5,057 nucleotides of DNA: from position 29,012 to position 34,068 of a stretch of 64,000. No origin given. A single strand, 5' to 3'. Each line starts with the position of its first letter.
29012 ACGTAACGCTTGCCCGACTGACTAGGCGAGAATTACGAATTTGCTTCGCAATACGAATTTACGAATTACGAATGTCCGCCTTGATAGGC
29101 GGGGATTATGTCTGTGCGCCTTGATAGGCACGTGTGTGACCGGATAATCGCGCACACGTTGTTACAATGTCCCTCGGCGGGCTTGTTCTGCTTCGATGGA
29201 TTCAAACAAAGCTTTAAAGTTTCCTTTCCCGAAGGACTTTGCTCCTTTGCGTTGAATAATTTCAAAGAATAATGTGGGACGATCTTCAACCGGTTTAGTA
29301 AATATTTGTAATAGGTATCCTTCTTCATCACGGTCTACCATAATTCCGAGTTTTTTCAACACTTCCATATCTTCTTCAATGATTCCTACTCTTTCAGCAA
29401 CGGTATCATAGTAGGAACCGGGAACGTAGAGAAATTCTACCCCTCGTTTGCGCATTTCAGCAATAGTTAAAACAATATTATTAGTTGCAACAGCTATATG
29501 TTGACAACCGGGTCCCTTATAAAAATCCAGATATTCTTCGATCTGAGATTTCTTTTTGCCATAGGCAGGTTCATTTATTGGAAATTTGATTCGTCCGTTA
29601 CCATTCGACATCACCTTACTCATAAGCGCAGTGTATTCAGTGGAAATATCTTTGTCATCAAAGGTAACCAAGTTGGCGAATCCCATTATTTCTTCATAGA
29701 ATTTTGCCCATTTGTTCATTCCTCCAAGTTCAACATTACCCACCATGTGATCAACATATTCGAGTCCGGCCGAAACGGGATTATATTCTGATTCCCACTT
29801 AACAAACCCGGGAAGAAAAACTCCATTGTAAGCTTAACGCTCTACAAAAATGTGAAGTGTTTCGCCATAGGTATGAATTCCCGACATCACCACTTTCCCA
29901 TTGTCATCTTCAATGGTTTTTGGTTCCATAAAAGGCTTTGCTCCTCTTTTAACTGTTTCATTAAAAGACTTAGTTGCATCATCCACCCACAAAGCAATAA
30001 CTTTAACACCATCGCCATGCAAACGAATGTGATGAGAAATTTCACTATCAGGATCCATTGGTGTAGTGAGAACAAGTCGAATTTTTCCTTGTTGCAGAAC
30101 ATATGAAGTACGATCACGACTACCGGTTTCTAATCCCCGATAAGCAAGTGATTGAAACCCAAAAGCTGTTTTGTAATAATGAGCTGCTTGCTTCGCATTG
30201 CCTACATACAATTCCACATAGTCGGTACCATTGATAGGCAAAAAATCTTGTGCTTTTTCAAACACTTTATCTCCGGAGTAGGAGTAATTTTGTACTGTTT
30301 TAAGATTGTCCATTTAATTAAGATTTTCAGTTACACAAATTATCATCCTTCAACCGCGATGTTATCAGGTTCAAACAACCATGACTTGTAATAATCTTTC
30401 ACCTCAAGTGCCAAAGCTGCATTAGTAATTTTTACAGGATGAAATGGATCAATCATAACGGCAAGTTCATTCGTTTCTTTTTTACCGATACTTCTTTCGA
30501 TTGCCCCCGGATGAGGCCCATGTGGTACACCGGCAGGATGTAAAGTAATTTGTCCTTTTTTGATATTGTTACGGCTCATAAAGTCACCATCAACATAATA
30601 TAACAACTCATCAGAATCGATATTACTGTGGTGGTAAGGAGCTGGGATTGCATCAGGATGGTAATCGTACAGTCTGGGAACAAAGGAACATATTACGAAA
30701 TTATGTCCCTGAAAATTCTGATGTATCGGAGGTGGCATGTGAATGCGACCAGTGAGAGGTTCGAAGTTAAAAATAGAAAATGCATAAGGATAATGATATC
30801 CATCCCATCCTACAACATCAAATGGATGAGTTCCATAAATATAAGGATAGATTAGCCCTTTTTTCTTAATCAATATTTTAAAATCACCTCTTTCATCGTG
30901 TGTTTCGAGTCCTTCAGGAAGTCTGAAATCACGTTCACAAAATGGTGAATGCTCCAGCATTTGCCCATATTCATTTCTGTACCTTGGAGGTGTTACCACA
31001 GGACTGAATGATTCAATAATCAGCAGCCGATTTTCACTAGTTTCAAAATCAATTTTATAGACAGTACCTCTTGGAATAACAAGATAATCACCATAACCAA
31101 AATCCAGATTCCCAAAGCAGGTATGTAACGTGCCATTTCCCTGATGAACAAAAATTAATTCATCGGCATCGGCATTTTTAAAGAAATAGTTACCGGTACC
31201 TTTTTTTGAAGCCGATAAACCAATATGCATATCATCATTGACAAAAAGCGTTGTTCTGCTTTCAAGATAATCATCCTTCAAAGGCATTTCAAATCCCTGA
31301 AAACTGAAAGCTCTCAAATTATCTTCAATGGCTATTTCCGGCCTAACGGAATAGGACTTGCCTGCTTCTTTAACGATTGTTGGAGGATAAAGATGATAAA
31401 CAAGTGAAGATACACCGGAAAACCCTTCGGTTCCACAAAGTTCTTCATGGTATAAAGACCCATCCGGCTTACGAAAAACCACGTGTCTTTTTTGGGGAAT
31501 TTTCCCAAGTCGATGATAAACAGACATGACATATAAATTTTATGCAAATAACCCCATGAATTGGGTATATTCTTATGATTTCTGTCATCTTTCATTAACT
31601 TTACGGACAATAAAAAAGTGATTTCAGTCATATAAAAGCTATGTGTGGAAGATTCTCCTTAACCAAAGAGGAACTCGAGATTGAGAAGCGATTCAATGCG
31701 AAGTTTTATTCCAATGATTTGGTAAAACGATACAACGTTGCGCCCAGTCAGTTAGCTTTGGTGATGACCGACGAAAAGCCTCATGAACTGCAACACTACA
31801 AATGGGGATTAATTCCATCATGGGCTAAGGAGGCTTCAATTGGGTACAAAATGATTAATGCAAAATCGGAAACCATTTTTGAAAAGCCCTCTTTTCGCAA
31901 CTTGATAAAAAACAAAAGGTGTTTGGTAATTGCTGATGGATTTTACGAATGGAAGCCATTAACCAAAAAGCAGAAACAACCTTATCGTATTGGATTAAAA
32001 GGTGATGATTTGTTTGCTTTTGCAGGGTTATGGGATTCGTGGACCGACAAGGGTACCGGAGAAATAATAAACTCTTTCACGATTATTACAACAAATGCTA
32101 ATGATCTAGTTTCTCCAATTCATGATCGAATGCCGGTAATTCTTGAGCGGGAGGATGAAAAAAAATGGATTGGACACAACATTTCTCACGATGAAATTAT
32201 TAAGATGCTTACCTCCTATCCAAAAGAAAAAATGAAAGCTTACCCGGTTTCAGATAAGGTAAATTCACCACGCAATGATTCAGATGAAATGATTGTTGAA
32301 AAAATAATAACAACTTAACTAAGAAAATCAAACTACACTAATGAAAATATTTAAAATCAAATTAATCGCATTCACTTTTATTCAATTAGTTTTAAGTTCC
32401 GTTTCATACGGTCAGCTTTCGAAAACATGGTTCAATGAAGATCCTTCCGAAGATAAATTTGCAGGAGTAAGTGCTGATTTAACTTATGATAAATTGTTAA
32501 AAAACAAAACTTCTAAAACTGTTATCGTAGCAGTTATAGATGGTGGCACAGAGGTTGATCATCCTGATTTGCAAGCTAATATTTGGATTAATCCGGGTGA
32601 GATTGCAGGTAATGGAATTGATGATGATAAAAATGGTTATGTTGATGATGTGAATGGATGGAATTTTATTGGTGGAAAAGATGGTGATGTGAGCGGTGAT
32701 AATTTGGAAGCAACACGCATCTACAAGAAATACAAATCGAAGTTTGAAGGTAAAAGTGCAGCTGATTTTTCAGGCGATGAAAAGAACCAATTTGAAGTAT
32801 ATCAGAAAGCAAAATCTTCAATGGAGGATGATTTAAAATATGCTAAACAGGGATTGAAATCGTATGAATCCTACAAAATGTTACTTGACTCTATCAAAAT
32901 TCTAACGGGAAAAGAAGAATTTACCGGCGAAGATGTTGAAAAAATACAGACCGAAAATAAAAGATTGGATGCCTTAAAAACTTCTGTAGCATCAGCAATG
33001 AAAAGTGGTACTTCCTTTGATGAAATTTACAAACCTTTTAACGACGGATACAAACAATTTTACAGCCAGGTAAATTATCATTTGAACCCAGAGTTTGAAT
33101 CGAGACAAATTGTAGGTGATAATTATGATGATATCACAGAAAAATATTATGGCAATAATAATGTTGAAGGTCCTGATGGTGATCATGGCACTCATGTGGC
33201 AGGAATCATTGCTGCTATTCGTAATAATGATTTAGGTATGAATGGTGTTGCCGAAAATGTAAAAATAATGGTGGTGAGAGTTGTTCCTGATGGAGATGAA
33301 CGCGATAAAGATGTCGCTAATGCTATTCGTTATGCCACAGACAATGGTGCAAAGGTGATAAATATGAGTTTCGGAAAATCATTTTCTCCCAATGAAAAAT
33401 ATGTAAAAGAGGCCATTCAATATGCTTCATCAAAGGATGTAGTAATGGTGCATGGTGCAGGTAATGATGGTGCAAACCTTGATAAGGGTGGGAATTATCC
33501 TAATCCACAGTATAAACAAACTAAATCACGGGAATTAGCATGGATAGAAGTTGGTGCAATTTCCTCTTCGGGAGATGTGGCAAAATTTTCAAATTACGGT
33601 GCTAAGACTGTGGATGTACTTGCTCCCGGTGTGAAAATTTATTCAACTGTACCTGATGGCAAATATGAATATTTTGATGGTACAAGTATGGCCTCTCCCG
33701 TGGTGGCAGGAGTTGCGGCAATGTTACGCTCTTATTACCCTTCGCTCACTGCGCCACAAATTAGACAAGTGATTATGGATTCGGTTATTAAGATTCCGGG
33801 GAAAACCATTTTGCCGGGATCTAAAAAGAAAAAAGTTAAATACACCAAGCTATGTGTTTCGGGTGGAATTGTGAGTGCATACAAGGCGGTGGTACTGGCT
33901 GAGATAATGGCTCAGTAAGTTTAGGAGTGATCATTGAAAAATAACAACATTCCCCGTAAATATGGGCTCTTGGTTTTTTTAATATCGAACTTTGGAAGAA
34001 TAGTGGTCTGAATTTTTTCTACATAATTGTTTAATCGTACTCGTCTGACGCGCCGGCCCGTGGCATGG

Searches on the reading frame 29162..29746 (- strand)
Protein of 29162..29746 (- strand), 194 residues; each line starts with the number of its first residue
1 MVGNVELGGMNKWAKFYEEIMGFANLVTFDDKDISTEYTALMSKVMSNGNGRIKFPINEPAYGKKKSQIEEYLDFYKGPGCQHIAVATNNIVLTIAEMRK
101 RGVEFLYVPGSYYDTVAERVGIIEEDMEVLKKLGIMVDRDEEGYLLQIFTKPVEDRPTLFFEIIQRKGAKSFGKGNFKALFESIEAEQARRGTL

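Call 53: search_protein_families(library=pfam, proteins=[window:29162-29746:-], max_evalue=0.001)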
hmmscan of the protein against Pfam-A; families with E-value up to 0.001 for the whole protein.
window:29162-29746:- (194 aa): 2 families
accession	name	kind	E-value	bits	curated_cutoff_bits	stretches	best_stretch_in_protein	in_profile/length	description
PF00903.31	Glyoxalase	-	1.6e-11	45.1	20.6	1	10-146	12-119/121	Glyoxalase/Bleomycin resistance protein/Dioxygenase superfamily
PF13669.12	Glyoxalase_4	-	5.4e-05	23.9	27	1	13-106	13-94/109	Glyoxalase/Bleomycin resistance protein/Dioxygenase superfamily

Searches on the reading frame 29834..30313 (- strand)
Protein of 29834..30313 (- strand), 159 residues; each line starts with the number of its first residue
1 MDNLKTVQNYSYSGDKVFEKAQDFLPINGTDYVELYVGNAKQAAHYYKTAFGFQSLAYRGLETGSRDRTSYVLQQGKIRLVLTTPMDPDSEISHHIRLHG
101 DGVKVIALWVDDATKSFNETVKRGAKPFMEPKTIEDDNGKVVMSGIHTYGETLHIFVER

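Call 53: search_protein_families(library=pfam, proteins=[window:29834-30313:-], max_evalue=0.001)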
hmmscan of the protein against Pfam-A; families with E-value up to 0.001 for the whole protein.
window:29834-30313:- (159 aa): 3 families
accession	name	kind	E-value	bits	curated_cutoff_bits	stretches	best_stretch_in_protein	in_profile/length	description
PF14696.12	Glyoxalase_5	-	1.7e-09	38.4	27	1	27-158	7-125/139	Hydroxyphenylpyruvate dioxygenase, HPPD, N-terminal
PF13669.12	Glyoxalase_4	-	1e-08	35.9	27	1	33-140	3-106/109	Glyoxalase/Bleomycin resistance protein/Dioxygenase superfamily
PF00903.31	Glyoxalase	-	1.4e-07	32.4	20.6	1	31-140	3-108/121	Glyoxalase/Bleomycin resistance protein/Dioxygenase superfamily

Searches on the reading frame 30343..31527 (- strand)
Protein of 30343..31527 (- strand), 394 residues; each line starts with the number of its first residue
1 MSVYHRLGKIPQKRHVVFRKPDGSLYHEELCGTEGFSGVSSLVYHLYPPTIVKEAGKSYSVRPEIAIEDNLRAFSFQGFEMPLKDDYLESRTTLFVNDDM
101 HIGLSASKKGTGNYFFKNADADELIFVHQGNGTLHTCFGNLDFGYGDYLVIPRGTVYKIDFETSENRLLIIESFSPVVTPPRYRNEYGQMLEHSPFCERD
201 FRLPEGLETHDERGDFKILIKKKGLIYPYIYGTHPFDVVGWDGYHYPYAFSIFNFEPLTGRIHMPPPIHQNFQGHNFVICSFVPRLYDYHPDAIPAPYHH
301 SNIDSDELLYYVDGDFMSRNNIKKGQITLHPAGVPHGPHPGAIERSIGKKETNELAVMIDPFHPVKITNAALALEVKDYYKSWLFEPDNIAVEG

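Call 53: search_protein_families(library=pfam, proteins=[window:30343-31527:-], max_evalue=0.001)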
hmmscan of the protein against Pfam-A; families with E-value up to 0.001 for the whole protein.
window:30343-31527:- (394 aa): 3 families
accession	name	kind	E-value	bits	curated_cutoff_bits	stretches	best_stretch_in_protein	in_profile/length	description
PF20510.4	HgmA_N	-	7.1e-16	58.7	20.2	1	100-251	125-272/273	Homogentisate 1,2-dioxygenase N-terminal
PF07883.17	Cupin_2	-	6.5e-05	23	27.2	0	119-165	17-62/70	Cupin domain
PF04209.19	HgmA_C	-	0.0002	21.6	21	1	276-383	35-146/153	Homogentisate 1,2-dioxygenase C-terminal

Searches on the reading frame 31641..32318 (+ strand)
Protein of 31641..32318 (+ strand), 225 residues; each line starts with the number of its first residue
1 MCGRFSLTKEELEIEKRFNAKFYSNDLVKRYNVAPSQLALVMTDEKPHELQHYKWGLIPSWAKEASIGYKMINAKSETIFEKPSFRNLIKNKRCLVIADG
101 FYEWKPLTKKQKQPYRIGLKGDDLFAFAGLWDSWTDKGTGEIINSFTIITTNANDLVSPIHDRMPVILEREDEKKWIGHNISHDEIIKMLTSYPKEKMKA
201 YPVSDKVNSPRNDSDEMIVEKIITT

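Call 53: search_protein_families(library=pfam, proteins=[window:31641-32318:+], max_evalue=0.001)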
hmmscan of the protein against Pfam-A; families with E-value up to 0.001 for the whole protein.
window:31641-32318:+ (225 aa): 1 family
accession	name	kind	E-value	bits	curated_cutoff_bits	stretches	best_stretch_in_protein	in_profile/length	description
PF02586.19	SRAP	-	2.2e-75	253.3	27.1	1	1-210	1-214/214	SOS response associated peptidase (SRAP)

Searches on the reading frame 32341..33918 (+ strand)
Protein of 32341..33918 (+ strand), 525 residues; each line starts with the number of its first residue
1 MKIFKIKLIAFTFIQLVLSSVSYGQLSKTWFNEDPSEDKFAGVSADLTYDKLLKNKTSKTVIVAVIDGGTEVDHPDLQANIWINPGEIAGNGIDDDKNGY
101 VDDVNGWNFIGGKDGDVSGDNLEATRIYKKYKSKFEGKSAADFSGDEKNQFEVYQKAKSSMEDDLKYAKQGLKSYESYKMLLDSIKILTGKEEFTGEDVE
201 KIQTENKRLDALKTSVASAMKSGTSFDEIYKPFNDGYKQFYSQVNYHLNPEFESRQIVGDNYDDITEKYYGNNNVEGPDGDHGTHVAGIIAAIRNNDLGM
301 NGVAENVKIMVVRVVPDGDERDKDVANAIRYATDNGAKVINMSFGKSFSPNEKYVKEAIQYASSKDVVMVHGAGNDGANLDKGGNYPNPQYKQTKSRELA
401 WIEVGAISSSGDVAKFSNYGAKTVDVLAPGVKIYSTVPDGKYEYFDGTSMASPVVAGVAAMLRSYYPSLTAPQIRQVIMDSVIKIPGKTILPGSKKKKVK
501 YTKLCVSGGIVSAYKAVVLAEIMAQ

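Call 35: find_related_loci(query=window:32341-33918:+, collection=genome_contigs, flank=8000)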
Query window:32341-33918:+ (525 aa) in genome_contigs; peptide patterns used: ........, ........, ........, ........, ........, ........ (x = any residue, [..] = any of these).
599 stretches matched a pattern (row limit reached: there are more); 569 encode a relative of the query (tblastn E <= 1e-3); the best 80 are kept; 80 distinct loci.
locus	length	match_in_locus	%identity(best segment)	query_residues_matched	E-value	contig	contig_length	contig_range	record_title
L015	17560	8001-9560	73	1-521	0e+0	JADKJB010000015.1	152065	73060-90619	MAG: Bacteroidetes bacterium isolate Skiv_18-Q3-R9-52_MAXAC.287 tig00013977-10-1524960, whole genome shotgun sequence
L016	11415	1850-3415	59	1-524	0e+0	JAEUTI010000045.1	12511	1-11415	MAG: Bacteroidia bacterium isolate new MAG-325 k141_222565, whole genome shotgun sequence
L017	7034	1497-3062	58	1-524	0e+0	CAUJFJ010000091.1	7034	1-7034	MAG: Bacteroidota bacterium isolate KLAP29 genome assembly, contig: KLAP29_8676, whole genome shotgun sequence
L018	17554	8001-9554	53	2-523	1e-170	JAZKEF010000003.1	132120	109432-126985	MAG: Bacteroidota bacterium isolate DC_HB_02_SPN181219-bin021 DCHB02SPN_B021_0_000000000003, whole genome shotgun sequen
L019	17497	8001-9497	53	30-523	4e-163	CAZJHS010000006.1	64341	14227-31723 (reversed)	MAG TPA_asm: uncultured Chitinophaga sp. isolate binchicken_co328_172 genome assembly, contig: NODE_245_length_64341_cov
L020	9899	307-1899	51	7-520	3e-157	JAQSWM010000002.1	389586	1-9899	MAG: Sphingobacteriaceae bacterium isolate C_No_T20_C_bin.73 scaffold_7, whole genome shotgun sequence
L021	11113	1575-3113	50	2-519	8e-157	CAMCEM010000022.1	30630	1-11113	MAG: Chitinophaga pinensis isolate MiE-14oct19-140 genome assembly, contig: MiE-14oct19-C1673, whole genome shotgun sequ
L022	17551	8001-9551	48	5-520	5e-156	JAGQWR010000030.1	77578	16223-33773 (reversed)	MAG: Saprospiraceae bacterium isolate HKST-UBA18 2008_151502, whole genome shotgun sequence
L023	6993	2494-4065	50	1-520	9e-155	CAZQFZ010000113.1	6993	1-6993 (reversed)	MAG TPA_asm: uncultured Rhizobium sp. isolate SRP318679_co1_26 genome assembly, contig: NODE_16403_length_6993_cov_10.15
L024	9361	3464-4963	51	30-525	5e-152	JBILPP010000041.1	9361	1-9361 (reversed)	MAG: Bacteroidia bacterium isolate ME2018-04-20_3300034022_group8_bin194 Rohwer_bin1057_scaffold_5601_c1, whole genome s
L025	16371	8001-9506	51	28-525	2e-150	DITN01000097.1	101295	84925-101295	MAG TPA_asm: Bacteroidetes bacterium UBA6183 UBA6183_contig_84749, whole genome shotgun sequence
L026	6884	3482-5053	49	1-520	7e-151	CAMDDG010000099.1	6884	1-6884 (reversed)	MAG: Chitinophaga pinensis isolate MiE-22jul19-157 genome assembly, contig: MiE-22jul19-C10731, whole genome shotgun seq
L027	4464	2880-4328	49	28-524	3e-154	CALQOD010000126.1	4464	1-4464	MAG: Chitinophaga pinensis isolate HRS-HS6-bin-60 genome assembly, contig: HRS-HS6-C18600, whole genome shotgun sequence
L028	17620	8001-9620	48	1-517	8e-151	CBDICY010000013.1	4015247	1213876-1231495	MAG: Saprospiraceae bacterium isolate 951dd66b-73de-4a3c-8e3a-a805efb1aa3c genome assembly, contig: contig_13, whole gen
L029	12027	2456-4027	49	1-520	1e-150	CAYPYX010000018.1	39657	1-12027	MAG TPA_asm: uncultured Rhizobium sp. isolate SRP219642_co2_17 genome assembly, contig: NODE_782_length_39657_cov_12.519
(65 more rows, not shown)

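Call 53: search_protein_families(library=pfam, proteins=[window:32341-33918:+], max_evalue=0.001)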
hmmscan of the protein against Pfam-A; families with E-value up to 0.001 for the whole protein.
window:32341-33918:+ (525 aa): 1 family
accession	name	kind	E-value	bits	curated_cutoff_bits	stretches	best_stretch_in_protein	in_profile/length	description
PF00082.27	Peptidase_S8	-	2.7e-55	188.2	21.8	1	59-482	2-273/288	Subtilase family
